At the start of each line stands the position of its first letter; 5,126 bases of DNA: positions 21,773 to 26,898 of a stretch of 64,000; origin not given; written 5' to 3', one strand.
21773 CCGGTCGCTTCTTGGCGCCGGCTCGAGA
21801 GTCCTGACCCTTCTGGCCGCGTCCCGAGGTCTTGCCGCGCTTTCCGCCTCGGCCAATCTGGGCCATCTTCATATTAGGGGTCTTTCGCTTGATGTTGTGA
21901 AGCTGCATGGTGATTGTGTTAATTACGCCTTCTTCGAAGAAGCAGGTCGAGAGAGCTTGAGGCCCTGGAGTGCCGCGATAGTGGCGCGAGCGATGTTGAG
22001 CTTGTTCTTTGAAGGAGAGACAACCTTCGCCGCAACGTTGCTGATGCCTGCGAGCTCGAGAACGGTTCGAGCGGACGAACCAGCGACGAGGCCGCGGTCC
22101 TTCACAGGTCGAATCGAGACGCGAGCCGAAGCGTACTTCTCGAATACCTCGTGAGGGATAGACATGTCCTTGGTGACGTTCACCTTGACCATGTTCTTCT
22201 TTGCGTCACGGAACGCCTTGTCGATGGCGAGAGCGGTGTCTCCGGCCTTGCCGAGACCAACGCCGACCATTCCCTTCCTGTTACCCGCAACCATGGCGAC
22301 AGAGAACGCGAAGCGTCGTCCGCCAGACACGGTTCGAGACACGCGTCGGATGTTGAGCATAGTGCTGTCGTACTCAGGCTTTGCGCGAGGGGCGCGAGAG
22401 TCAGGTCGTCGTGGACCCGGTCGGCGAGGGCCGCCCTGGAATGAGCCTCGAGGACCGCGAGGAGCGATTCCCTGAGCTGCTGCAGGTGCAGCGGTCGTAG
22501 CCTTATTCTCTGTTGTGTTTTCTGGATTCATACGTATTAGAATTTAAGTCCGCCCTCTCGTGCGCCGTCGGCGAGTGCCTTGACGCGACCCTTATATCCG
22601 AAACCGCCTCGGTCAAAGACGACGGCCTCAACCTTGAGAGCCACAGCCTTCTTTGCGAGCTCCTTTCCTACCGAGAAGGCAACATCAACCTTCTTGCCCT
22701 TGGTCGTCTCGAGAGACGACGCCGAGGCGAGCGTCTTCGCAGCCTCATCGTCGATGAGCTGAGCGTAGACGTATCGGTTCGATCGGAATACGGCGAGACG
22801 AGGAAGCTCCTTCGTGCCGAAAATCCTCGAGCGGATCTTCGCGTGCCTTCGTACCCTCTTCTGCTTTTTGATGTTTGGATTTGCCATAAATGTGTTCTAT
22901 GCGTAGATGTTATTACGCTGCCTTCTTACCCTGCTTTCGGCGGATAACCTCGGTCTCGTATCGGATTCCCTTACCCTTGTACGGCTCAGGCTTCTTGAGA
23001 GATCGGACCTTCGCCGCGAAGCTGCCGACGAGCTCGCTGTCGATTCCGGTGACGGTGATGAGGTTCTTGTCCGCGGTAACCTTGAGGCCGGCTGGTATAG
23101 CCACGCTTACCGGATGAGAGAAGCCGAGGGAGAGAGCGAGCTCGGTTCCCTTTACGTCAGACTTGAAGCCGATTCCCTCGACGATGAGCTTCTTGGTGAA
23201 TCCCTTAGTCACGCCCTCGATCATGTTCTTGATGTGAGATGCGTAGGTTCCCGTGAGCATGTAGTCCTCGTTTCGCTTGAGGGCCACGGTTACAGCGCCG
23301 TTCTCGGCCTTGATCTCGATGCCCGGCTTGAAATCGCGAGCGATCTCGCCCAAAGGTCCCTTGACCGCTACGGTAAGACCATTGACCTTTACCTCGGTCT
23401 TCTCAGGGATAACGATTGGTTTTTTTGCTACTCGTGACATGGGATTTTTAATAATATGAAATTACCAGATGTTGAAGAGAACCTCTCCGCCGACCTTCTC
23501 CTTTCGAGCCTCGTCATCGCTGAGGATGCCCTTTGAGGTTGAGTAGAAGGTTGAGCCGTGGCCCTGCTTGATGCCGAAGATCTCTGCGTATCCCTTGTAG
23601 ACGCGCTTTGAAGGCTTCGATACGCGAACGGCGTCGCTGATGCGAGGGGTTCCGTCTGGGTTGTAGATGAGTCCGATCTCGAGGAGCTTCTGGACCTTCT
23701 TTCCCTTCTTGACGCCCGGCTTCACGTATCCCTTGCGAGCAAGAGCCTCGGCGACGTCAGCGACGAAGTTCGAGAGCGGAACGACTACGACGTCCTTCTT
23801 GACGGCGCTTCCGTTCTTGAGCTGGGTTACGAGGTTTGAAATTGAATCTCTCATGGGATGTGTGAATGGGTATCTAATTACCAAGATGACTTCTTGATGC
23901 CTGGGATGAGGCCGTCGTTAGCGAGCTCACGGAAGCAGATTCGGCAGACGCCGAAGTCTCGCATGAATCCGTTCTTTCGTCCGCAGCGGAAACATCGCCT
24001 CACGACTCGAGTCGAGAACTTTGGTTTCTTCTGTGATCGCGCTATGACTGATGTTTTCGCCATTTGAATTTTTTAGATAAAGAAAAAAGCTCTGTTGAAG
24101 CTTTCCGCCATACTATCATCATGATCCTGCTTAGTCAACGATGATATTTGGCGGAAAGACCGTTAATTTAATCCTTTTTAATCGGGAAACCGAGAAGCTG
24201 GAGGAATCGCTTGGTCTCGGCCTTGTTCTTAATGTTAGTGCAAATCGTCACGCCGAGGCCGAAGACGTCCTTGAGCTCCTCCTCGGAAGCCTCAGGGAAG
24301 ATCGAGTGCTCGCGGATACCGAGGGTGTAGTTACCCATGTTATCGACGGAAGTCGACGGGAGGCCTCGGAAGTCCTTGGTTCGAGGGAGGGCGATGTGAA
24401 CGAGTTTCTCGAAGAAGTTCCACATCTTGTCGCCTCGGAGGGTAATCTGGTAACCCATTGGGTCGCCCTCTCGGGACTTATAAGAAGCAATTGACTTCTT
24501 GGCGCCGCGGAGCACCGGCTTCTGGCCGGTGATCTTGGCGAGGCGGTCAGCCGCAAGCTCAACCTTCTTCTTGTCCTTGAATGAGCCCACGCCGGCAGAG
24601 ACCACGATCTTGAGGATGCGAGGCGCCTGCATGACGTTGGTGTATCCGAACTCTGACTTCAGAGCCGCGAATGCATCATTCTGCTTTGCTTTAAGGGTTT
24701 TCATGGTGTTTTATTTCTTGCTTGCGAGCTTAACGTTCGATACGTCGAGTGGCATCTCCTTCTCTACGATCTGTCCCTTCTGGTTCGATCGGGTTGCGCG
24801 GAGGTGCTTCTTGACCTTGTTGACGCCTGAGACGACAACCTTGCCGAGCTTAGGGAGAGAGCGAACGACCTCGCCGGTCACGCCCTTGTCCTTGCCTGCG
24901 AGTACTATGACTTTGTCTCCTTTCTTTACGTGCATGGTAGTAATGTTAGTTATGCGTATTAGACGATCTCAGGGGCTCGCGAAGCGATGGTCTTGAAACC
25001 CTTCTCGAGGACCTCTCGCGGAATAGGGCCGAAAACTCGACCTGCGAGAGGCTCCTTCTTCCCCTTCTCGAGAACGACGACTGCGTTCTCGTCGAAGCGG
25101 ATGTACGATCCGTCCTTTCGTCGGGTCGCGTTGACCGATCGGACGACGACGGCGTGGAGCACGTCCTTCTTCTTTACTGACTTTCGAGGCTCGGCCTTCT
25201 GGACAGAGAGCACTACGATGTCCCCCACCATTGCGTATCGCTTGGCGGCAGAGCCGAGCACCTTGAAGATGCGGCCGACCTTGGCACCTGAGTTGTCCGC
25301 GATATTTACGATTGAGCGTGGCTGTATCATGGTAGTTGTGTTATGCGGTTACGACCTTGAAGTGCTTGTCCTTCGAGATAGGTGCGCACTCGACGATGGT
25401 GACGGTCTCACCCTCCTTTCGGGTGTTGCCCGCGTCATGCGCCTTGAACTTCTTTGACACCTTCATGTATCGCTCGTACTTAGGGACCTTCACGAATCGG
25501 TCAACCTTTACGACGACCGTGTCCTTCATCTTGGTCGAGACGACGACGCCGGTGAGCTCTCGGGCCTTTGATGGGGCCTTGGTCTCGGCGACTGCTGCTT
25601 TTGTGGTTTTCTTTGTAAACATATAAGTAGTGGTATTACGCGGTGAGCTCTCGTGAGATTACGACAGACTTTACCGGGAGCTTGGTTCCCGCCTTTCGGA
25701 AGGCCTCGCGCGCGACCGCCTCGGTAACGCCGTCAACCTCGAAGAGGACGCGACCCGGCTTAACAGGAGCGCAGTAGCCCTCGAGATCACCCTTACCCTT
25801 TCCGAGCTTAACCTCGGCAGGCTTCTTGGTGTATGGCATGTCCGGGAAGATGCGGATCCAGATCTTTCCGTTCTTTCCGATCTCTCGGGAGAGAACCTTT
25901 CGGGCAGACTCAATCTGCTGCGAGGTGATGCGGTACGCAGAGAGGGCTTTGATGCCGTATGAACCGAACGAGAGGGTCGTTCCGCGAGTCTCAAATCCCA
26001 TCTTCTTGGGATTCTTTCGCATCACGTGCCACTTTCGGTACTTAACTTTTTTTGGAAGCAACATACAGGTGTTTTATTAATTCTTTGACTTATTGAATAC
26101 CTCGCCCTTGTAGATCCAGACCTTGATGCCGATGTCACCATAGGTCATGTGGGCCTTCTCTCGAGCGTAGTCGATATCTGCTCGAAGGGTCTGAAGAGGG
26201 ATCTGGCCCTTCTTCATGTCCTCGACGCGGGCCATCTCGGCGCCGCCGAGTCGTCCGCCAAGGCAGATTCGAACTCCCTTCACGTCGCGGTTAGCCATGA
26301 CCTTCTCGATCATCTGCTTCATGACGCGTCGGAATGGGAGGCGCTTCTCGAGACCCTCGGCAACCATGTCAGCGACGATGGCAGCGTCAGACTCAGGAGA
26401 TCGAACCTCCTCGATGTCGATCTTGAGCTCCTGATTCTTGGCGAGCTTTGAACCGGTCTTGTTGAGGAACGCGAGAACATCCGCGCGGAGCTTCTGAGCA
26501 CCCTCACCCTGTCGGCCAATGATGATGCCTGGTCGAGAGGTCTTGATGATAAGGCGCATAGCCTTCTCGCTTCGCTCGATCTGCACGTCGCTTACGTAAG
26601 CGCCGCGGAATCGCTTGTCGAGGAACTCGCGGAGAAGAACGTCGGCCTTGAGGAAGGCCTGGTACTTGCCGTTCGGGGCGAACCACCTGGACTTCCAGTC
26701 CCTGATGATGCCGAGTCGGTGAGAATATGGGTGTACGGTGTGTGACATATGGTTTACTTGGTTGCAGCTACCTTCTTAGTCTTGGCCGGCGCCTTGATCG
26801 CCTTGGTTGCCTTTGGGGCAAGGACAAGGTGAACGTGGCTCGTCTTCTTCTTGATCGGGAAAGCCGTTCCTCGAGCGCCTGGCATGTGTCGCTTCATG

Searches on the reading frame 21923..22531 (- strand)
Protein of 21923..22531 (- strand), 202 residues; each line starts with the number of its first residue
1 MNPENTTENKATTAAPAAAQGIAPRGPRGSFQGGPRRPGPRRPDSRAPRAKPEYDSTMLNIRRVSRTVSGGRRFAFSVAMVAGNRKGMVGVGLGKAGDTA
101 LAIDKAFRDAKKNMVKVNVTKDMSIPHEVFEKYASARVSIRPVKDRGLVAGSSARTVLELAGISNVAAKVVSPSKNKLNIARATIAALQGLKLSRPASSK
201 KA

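Call 18: search_protein_families(library=pfam, proteins=[window:21923-22531:-], max_evalue=0.001)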
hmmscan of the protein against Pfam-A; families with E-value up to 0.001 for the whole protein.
window:21923-22531:- (202 aa): 2 families
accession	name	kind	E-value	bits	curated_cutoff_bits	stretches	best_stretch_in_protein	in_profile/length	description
PF00333.26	Ribosomal_S5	-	2.7e-22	79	27.1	1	56-118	3-65/65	Ribosomal protein S5, N-terminal domain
PF03719.21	Ribosomal_S5_C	-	2.2e-15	56.3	21.5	1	132-192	2-62/71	Ribosomal protein S5, C-terminal domain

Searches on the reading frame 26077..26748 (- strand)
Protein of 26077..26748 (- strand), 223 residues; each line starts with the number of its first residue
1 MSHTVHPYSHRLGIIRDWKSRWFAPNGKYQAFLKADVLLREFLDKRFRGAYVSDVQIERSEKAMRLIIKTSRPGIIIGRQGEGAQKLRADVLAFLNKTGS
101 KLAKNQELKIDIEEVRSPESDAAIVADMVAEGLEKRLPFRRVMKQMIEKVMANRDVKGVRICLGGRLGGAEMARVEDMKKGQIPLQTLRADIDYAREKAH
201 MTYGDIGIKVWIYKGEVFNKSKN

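Call 18: search_protein_families(library=pfam, proteins=[window:26077-26748:-], max_evalue=0.001)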
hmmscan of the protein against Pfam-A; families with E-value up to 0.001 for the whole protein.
window:26077-26748:- (223 aa): 3 families
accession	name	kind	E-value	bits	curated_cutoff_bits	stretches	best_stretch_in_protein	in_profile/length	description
PF00189.25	Ribosomal_S3_C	-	7.3e-31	107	34.1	1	129-212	1-83/83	Ribosomal protein S3, C-terminal domain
PF07650.23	KH_2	-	2e-14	53.6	22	1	39-119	2-77/78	KH domain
PF13083.13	KH_KhpA-B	-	0.00017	21.9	32.1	1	54-101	19-68/73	KhpA/KhpB, KH domain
